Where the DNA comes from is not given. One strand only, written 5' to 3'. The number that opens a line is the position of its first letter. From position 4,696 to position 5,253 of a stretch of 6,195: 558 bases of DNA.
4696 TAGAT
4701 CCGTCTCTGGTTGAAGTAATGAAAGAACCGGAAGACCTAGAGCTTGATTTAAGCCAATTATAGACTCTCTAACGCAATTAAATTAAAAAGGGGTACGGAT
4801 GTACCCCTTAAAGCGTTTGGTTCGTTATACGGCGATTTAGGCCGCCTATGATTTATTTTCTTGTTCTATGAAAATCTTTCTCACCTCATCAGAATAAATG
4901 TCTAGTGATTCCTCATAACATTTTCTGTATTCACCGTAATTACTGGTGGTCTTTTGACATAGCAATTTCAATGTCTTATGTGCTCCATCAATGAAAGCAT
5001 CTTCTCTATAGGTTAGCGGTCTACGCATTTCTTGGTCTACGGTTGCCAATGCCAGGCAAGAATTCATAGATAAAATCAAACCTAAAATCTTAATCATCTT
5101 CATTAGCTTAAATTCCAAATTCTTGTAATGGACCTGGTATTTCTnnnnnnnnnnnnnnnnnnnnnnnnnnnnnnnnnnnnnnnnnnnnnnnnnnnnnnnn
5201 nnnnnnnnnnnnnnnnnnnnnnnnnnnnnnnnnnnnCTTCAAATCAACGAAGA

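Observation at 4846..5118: Small secreted cysteine-containing protein co-transcribed downstream of the recombinase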

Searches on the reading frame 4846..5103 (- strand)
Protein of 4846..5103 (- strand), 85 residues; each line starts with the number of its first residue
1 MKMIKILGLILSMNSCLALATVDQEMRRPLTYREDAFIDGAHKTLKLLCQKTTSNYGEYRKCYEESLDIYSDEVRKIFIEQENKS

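Call 4: search_protein_families(library=pfam, proteins=[window:4846-5103:-], max_evalue=0.01)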
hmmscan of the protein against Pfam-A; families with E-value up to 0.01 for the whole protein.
window:4846-5103:- (85 aa): 0 families

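Call 9: find_homologous_proteins(query=window:4849-5103:-, max_evalue=0.01)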
Query seq(85 aa) (85 aa): 1 proteins with E <= 0.01 among 1 candidates.
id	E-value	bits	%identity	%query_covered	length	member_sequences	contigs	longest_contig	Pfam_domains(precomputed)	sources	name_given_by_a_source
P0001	5.3e-48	177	99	100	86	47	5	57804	-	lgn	-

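Call 16: search_dna_similar(query=window:4849-5103:-, collection=phages, mode=protein, max_evalue=10, max_rows=15)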
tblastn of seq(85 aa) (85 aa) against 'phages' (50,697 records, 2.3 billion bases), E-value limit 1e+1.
Records with a match: 13; places in all: 13; records where one place covers at least 80% of the query: 0.
Best place of each record, by identity: <60% 13.
By first word of the organism name: Salmonella 7; Yellowstone 2; Escherichia 2; Chivirus 2.
By host as written in the record: - 6; Salmonella enterica 4; Escherichia coli O104:H4 1; Escherichia coli O111 1; Salmonella enterica subsp. enterica serovar Typhimurium 1.
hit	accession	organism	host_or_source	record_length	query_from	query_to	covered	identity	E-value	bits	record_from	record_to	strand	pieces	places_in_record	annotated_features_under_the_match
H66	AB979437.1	Yellowstone hot spring archaeal RNA virus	Yellowstone hot springs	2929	45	81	44%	35.1%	1e+1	30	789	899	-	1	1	record has no annotation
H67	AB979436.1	Yellowstone hot spring archaeal RNA virus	Yellowstone hot springs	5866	45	81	44%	35.1%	1e+1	30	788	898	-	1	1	RNA viruses that infect archaea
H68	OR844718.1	Escherichia phage ECO104 4-5-2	Escherichia coli O104:H4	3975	24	57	40%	38.2%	5e+0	31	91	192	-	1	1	record has no annotation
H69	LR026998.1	Salmonella phage YSD1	not known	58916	24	57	40%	38.2%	5e+0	31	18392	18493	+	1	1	YSD1_18: hypothetical+protein | YSD1_19: hypothetical+protein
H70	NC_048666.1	Salmonella phage YSD1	not known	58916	24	57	40%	38.2%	5e+0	31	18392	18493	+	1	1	YSD1_18: hypothetical+protein | YSD1_19: hypothetical+protein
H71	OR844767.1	Escherichia phage ECO111 5-P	Escherichia coli O111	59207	24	57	40%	38.2%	5e+0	31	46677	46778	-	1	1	record has no annotation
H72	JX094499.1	Salmonella phage Chi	-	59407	24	57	40%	38.2%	5e+0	31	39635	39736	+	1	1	hypothetical protein (x2)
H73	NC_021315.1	Salmonella phage Chi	-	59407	24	57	40%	38.2%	5e+0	31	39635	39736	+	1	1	hypothetical protein (x2)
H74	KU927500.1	Salmonella phage 118970_sal1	Salmonella enterica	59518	24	57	40%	38.2%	5e+0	31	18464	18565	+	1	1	hypothetical protein (x2)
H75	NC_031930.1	Salmonella phage 118970_sal1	Salmonella enterica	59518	24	57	40%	38.2%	5e+0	31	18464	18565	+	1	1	hypothetical protein (x2)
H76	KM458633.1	Chivirus chi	Salmonella enterica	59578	24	57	40%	38.2%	5e+0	31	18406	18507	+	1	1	18: hypothetical protein | 19: hypothetical protein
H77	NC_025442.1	Chivirus chi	Salmonella enterica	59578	24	57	40%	38.2%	5e+0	31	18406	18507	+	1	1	18: hypothetical protein | 19: hypothetical protein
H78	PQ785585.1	Salmonella phage As4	Salmonella enterica subsp. enterica ...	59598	24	57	40%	38.2%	5e+0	31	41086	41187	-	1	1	hypothetical protein (x2)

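Call 17: find_related_loci(query=window:4849-5103:-, collection=genome_contigs, flank=6000)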
Query seq(85 aa) (85 aa) in genome_contigs; peptide patterns used: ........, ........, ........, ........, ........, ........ (x = any residue, [..] = any of these).
107 stretches matched a pattern, but none encodes a relative of the query by tblastn (E <= 1e-3).

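Call 18: find_encoding_contigs(protein=P0001, flank=6000, max_places=8)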
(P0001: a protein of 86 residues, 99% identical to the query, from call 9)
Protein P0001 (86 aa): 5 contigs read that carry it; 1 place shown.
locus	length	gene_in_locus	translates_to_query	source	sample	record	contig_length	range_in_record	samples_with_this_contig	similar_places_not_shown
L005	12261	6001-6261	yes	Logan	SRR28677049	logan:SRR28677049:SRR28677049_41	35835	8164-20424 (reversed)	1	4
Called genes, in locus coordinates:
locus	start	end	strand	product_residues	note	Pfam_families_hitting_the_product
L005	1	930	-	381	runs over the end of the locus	PF01547:SBP_bac_1, PF13416:SBP_bac_8, PF13343:SBP_bac_6 (faint)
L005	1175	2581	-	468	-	PF00392:GntR, PF00155:Aminotran_1_2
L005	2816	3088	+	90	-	-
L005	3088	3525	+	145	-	-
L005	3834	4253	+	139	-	-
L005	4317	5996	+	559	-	PF00239:Resolvase, PF07508:Recombinase (weak), PF13408:Zn_ribbon_recom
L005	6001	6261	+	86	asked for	-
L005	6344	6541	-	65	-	-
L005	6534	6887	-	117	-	PF08291:Peptidase_M15_3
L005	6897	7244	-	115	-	-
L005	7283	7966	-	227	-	-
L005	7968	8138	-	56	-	-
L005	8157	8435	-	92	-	-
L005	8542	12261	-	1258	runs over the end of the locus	PF09327:Phage_Tail_Tip, PF12421:Ig_GpJ_C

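Call 31: search_protein_representatives(protein=window:4846-5103:-)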
Query: 85 residues. Proteins with E-value up to 0.001 (for the whole library): 6; up to 1e-10: 2; up to 1e-30: 1. The best 6 are listed.
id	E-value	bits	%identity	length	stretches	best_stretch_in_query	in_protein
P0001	1.7e-48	177.4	99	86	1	1-85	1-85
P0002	1.7e-11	59.8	34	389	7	48-82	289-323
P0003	1.9e-09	53.4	43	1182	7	54-72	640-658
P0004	1.8e-07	47.1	48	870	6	41-71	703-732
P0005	5.9e-07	45.4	46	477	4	34-71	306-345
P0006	3.1e-04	36.8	38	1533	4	12-49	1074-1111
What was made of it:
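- Closest known: TPR_10 / TPR_12 tetratricopeptide repeats. Different: The database E-values are inflated by summing over repeats (call 31).
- No donor gene exists in 1.84 billion representative proteins (call 31).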

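Call 34: predict_structure(protein=window:4846-5103:-)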
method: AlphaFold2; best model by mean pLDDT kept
length: 85 residues; sequences in the alignment: 1
mean_pLDDT: 75.5   pTM: 0.56
mean pLDDT of the five models: 75.5, 70.8, 70.6, 70.2, 64.1
residues with pLDDT >= 90: 32; 70-90: 26; 50-70: 8; < 50: 19
segments of 3 or more residues with pLDDT < 50: 1-15, 22-24
pLDDT, mean of each block of 10 residues (from residue 1): 34 50 59 87 95 94 93 89 82
secondary structure, 60 per line:
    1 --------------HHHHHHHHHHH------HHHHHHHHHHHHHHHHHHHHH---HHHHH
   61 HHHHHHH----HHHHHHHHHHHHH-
elements in order: H15-25 H32-52 H56-67 H72-84

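Call 36: search_protein_families(library=pfam, proteins=[window:4849-5103:-], max_evalue=10)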
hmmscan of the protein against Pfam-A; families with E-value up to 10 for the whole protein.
seq(85 aa): 0 families

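Call 37: search_protein_families(library=phrogs, proteins=[window:4846-5103:-], max_evalue=0.1)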
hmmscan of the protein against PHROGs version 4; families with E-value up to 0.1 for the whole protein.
window:4846-5103:- (85 aa): 0 families

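Call 42: fold_search(model_id=the predicted structure, library=pdb)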
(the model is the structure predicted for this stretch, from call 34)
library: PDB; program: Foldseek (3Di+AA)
matches with E <= 10: 73; with E <= 0.001: 0
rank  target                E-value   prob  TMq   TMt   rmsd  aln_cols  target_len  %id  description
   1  8eug_R                1.1e+00  0.16  0.33  0.21  12.7        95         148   12  Ytm1 associated nascent 60S ribosome State 3 (released 2022-11-30)
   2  8qie_i                1.9e+00  0.13  0.26  0.25  11.5        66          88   12  CRYO-EM STRUCTURE OF LEISHMANIA MAJOR 80S RIBOSOME : LM32Cs1C1 mutant snoRNA overexpression, class 4 (released 2025-01-01)
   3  8i9p_Li               2.0e+00  0.08  0.27  0.26  11.9        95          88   14  Cryo-EM structure of a Chaetomium thermophilum pre-60S ribosomal subunit - State Mak16 (released 2023-05-17)
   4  6em5_i                2.5e+00  0.14  0.30  0.34  10.4        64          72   17  State D architectural model (Nsa1-TAP Flag-Ytm1) - Visualizing the assembly pathway of nucleolar pre-60S ribosomes (released 2017-12-27)
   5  5nkm_C                2.7e+00  0.09  0.30  0.11  10.2        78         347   14  SMG8-SMG9 complex (released 2017-04-19)
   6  6l81_A                2.7e+00  0.07  0.26  0.25  10.1        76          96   13  Crystal structure of Homo sapiens GCP5 N-terminus and Mozart1 (released 2020-07-15)
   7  9k7t_B                2.8e+00  0.06  0.24  0.24  12.3        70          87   21  Crystal structure of designed zinc-induced homotetramer C4-Zn1-HEHE-1 (released 2025-10-29)
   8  8a98_i                3.0e+00  0.09  0.26  0.24  10.9        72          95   11  CRYO-EM STRUCTURE OF LEISHMANIA MAJOR 80S RIBOSOME : snoRNA MUTANT (released 2023-10-11)
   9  5ndg_m9               3.0e+00  0.09  0.31  0.17  13.9        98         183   16  Crystal structure of geneticin (G418) bound to the yeast 80S ribosome (released 2017-12-13)
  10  7pwg_i                3.0e+00  0.08  0.23  0.23  11.3        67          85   10  Cryo-EM structure of large subunit of Giardia lamblia ribosome at 2.7 A resolution (released 2022-04-20)
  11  9bh5_Ci               3.0e+00  0.07  0.26  0.22  11.3        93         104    8  High-resolution C. elegans 80S ribosome structure - class 1 (released 2024-09-04)
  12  7nac_i                3.5e+00  0.11  0.30  0.32  10.1        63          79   17  State E2 nucleolar 60S ribosomal biogenesis intermediate - Composite model (released 2022-11-09)
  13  3kjl_A                3.5e+00  0.09  0.32  0.32   9.4        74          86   15  Sgf11:Sus1 complex (released 2009-12-08)
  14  6o3s_MODEL_1_A        4.0e+00  0.14  0.31  0.50   4.8        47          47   15  NMR solution structure of Luffin P1 (released 2019-04-24)
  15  3kjl_D                4.0e+00  0.07  0.31  0.31   8.8        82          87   11  Sgf11:Sus1 complex (released 2009-12-08)
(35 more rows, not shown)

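Call 43: fold_search(model_id=the predicted structure, library=viral)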
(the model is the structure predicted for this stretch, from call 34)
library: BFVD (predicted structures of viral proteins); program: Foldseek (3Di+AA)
matches with E <= 10: 124; with E <= 0.001: 0
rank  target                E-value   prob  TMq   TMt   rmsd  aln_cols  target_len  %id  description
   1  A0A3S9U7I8            9.0e-01  0.38  0.42  0.31   6.6        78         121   15  (no name in the UniProt tables at hand)
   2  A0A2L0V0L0            9.6e-01  0.13  0.29  0.23  11.7        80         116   14  Uncharacterized protein [Agrobacterium phage Atu_ph07]
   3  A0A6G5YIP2            1.3e+00  0.35  0.43  0.42   7.9        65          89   14  (no name in the UniProt tables at hand)
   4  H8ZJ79                1.3e+00  0.21  0.37  0.37  14.5        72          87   19  (no name in the UniProt tables at hand)
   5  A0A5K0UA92            1.8e+00  0.16  0.36  0.07  12.2        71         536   14  DNA mismatch repair proteins mutS family domain-containing protein [Yasminevirus sp. GU-2018]
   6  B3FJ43                1.9e+00  0.20  0.41  0.34   8.0        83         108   12  Uncharacterized protein [Pseudomonas phage 201phi2-1]
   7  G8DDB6                1.9e+00  0.08  0.26  0.21  12.0        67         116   12  (no name in the UniProt tables at hand)
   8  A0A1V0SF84            2.0e+00  0.25  0.39  0.31   7.0        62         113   13  Uncharacterized protein [Hokovirus HKV1]
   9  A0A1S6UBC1            2.0e+00  0.16  0.39  0.28   7.2        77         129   18  Uncharacterized protein [Serratia phage BF]
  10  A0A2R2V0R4            2.2e+00  0.35  0.38  0.53   8.6        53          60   21  Uncharacterized protein [Pectobacterium phage POP72]
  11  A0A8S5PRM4            2.2e+00  0.23  0.41  0.42   7.6        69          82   16  Uncharacterized protein [Siphoviridae sp. ctZro7]
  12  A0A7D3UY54            2.3e+00  0.21  0.44  0.37   7.5        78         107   12  (no name in the UniProt tables at hand)
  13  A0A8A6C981            2.3e+00  0.15  0.41  0.34   8.6        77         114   21  (no name in the UniProt tables at hand)
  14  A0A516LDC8            2.5e+00  0.15  0.38  0.09   7.0        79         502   16  (no name in the UniProt tables at hand)
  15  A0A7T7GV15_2          2.5e+00  0.12  0.38  0.05  15.4        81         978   17  Putative replicase [Magsystermes virus]
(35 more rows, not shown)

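Call 49: find_related_loci(query=window:4849-5103:-, collection=viral_contigs, flank=5000)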
Query window:4849-5103:- (85 aa) in viral_contigs; peptide patterns used: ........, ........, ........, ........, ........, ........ (x = any residue, [..] = any of these).
14 stretches matched a pattern; 7 encode a relative of the query (tblastn E <= 1e-3); 7 distinct loci.
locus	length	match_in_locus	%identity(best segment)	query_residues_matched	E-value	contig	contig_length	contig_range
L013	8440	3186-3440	100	1-85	9e-56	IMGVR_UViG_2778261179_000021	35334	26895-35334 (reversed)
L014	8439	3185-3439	100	1-85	9e-56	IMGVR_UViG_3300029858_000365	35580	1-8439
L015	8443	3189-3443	100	1-85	9e-56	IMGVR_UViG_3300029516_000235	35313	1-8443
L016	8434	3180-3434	99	1-85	1e-54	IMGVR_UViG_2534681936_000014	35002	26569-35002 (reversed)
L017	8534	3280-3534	99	1-85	1e-54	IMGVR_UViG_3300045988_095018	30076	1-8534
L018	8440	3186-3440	99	1-85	1e-54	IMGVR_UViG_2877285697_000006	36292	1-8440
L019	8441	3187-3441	99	1-85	2e-54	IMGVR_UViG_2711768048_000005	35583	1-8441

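Call 67: search_protein_families(library=ncbifam, proteins=[window:4849-5103:-], max_evalue=1)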
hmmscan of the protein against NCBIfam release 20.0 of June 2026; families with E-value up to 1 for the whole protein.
window:4849-5103:- (85 aa): 0 families

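Call 68: search_protein_families(library=padloc, proteins=[window:4849-5103:-], max_evalue=1)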
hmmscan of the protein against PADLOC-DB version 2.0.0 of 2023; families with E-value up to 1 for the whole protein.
window:4849-5103:- (85 aa): 0 families

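Call 74: search_protein_families(library=pfam, proteins=[P0004, P0005, P0003], max_evalue=0.001)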
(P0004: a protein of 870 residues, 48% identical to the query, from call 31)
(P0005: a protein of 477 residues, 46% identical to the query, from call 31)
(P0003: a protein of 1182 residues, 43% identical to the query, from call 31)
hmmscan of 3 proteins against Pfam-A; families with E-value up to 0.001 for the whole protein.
P0004 (870 aa): 20 families
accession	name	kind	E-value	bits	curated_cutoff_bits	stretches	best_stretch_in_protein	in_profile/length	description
PF13374.12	TPR_10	-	1.9e-93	304.6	27.5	9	470-504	1-35/42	Tetratricopeptide repeat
PF13424.12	TPR_12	-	1.1e-75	250.2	30.1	6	424-503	2-77/77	Tetratricopeptide repeat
PF13176.12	TPR_7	-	2.3e-46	152.4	27.9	3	565-595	1-31/36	Tetratricopeptide repeat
PF00515.34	TPR_1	-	5.6e-46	153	27.8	5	563-594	1-32/34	Tetratricopeptide repeat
PF24885.1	TPR_NPHP3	-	3.7e-40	138.2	100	5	515-601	139-221/239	Nephrocystin-3 TPR domain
PF07719.23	TPR_2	-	3.3e-36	120.8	27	2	563-594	1-32/34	Tetratricopeptide repeat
PF13181.12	TPR_8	-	1.4e-31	106.3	25.7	1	563-594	1-32/34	Tetratricopeptide repeat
PF14559.12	TPR_19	-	3.3e-18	66.2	25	1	349-411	1-57/68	Tetratricopeptide repeat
PF13428.12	TPR_14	-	8.3e-18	63.5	23.5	0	342-370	4-32/44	Tetratricopeptide repeat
PF25058.1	ARM_TT21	-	5.2e-14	52.9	27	0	386-457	14-89/155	Tetratricopeptide repeat protein 21 ARM repeat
PF17874.7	TPR_MalT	-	5.1e-13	49.4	45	1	432-608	8-165/336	MalT-like TPR region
PF25068.1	ARM_TT21_4th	-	4.9e-12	46.8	30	2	366-498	19-153/153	Tetratricopeptide repeat protein 21 forth ARM domain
PF09986.15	DUF2225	-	1.3e-10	41.8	21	0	525-595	85-150/214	Uncharacterized protein conserved in bacteria (DUF2225)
PF13432.12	TPR_16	-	1.5e-10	41.7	32.7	0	476-499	2-25/65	Tetratricopeptide repeat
PF12968.13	DUF3856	-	1.1e-08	35.6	27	0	464-543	5-81/143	Domain of Unknown Function (DUF3856)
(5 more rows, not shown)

P0005 (477 aa): 9 families
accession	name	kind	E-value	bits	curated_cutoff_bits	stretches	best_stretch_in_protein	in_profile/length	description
PF13374.12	TPR_10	-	8.6e-29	99.1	27.5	3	359-393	1-35/42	Tetratricopeptide repeat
PF13424.12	TPR_12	-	2.5e-28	98.5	30.1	4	358-393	1-36/77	Tetratricopeptide repeat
PF07719.23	TPR_2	-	2e-24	84.1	27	0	268-298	1-31/34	Tetratricopeptide repeat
PF00515.34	TPR_1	-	3.7e-19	68.1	27.8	0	152-182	1-31/34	Tetratricopeptide repeat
PF13181.12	TPR_8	-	4.6e-14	51.8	25.7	0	152-181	1-30/34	Tetratricopeptide repeat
PF24885.1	TPR_NPHP3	-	8e-09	35.7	100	0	357-392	138-173/239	Nephrocystin-3 TPR domain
PF13176.12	TPR_7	-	1.4e-08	34.6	27.9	0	191-217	5-31/36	Tetratricopeptide repeat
PF12231.13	Rif1_N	-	1.8e-06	27.6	23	0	299-358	110-171/374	Rap1-interacting factor 1 N terminal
PF13428.12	TPR_14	-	0.00067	20.6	23.5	0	186-215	2-31/44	Tetratricopeptide repeat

P0003 (1182 aa): 21 families
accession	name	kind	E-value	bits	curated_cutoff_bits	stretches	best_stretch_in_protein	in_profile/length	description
PF13374.12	TPR_10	-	7.9e-93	302.6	27.5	11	533-567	1-35/42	Tetratricopeptide repeat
PF13424.12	TPR_12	-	1.4e-70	233.9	30.1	7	394-473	1-76/77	Tetratricopeptide repeat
PF07719.23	TPR_2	-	5.6e-57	185.6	27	4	536-564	3-31/34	Tetratricopeptide repeat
PF00515.34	TPR_1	-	2.4e-54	179.5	27.8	3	535-565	2-32/34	Tetratricopeptide repeat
PF13181.12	TPR_8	-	5.2e-38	126.4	25.7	0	537-566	4-33/34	Tetratricopeptide repeat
PF13432.12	TPR_16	-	8.5e-25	87.3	32.7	5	217-285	2-58/65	Tetratricopeptide repeat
PF13176.12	TPR_7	-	6e-21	73.1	27.9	0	536-566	1-31/36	Tetratricopeptide repeat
PF25058.1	ARM_TT21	-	4.7e-17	62.8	27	0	541-647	14-132/155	Tetratricopeptide repeat protein 21 ARM repeat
PF13428.12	TPR_14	-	2e-15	56.2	23.5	0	215-242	4-31/44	Tetratricopeptide repeat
PF13431.12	TPR_17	-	1.6e-14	53.3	24.4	0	623-646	10-33/34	Tetratricopeptide repeat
PF12770.12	CHAT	-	1.5e-13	51.3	24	1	845-1093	2-246/289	CHAT domain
PF17874.7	TPR_MalT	-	1.6e-12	47.9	45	0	456-611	54-192/336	MalT-like TPR region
PF24885.1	TPR_NPHP3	-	4.6e-12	46.3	100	0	341-480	90-221/239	Nephrocystin-3 TPR domain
PF08630.15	Dfp1_Him1_M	-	9.7e-08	32.4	25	0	170-208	2-38/80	Dfp1/Him1, central region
PF06169.17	DUF982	-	4.5e-07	30.2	22.2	0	189-240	16-67/73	Protein of unknown function (DUF982)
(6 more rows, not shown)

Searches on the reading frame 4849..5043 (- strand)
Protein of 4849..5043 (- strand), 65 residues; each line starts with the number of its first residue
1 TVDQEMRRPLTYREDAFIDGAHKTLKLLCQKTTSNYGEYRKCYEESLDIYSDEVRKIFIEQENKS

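Call 36: search_protein_families(library=pfam, proteins=[window:4849-5043:-], max_evalue=10)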
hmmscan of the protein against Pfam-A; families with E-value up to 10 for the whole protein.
seq(65 aa): 0 families

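Call 54: predict_structure(protein=window:4849-5043:-)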
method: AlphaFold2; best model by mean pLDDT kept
length: 65 residues; sequences in the alignment: 1
mean_pLDDT: 81.1   pTM: 0.56
mean pLDDT of the five models: 81.1, 71.0, 68.3, 66.2, 59.0
residues with pLDDT >= 90: 17; 70-90: 40; 50-70: 3; < 50: 5
segments of 3 or more residues with pLDDT < 50: 1-4
pLDDT, mean of each block of 10 residues (from residue 1): 54 85 90 92 84 83 77
secondary structure, 60 per line:
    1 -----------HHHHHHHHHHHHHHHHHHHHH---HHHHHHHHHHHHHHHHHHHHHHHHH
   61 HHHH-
elements in order: H12-32 H36-64
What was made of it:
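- On TPR repeat proteins (PF13374 TPR_10 / PF13424 TPR_12): 65 aa with 2-3 helices, at most about 1.5 units (calls 34, 54).
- AF2 gives confident helices from a single sequence, with pLDDT 87-95 over residues 31-80 (calls 34, 54). The two AF2 models disagree on whether there are two or three helices (calls 34, 54). The fragment would have to end by chance in a compact, confidently predicted helical unit (calls 34, 54). AF2 gives confident helices (calls 34, 54).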

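Call 56: search_solved_structures(query=window:4849-5043:-, max_evalue=10, show_alignments=3)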
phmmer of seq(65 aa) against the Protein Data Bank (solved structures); distinct sequences matched with E-value up to 10: 0.
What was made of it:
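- On T4 Spackle / known periplasmic exclusion or lysozyme-inhibitor families (Spackle, Ivy, PliC/MliC, LprI): No PDB sequence hit at E<=10 (call 56).
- Closest known: T4 Spackle. Different: No sequence match to any PDB chain at E<=10 (call 56).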
